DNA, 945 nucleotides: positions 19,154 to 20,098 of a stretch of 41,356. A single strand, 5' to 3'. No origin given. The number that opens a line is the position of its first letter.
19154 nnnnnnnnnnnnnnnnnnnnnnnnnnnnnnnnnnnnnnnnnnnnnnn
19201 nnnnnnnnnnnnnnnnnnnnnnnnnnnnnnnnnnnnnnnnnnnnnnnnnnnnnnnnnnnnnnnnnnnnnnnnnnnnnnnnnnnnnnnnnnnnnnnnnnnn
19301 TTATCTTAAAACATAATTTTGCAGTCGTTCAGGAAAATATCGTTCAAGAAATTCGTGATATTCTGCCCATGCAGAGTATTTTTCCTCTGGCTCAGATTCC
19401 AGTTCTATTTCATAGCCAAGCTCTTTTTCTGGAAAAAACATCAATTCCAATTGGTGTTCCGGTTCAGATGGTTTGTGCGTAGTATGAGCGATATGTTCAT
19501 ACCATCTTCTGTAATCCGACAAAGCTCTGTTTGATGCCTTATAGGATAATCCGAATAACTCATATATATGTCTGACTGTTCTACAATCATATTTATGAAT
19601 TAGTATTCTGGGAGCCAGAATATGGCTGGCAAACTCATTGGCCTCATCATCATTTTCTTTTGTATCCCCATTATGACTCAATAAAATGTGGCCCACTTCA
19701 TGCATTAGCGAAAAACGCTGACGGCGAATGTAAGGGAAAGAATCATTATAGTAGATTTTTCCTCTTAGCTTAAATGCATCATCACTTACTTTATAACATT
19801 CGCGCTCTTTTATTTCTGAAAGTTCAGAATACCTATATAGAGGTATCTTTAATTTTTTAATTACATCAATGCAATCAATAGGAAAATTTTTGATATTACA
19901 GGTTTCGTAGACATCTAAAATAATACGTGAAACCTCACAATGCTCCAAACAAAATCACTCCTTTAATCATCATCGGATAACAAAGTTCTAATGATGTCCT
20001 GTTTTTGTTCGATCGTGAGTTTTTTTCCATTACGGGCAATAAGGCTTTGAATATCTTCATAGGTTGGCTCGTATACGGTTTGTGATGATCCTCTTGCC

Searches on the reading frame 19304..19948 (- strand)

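Call 60: search_protein_families(library=phrogs, proteins=[window:19304-19948:-], max_evalue=0.001)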
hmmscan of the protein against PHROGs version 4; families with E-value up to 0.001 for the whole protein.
window:19304-19948:- (215 aa): 4 families
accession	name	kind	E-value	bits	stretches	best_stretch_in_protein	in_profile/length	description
phrog_1914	-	unknown function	7.9e-24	85.6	1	13-182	19-213/222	-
phrog_19315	-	unknown function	1.9e-13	51.2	1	7-149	15-182/348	-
phrog_87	-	other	2.7e-13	51.2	1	10-152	25-170/227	metallo-protease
phrog_2439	-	transcription regulation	1.6e-12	48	1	65-142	185-272/367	transcriptional regulator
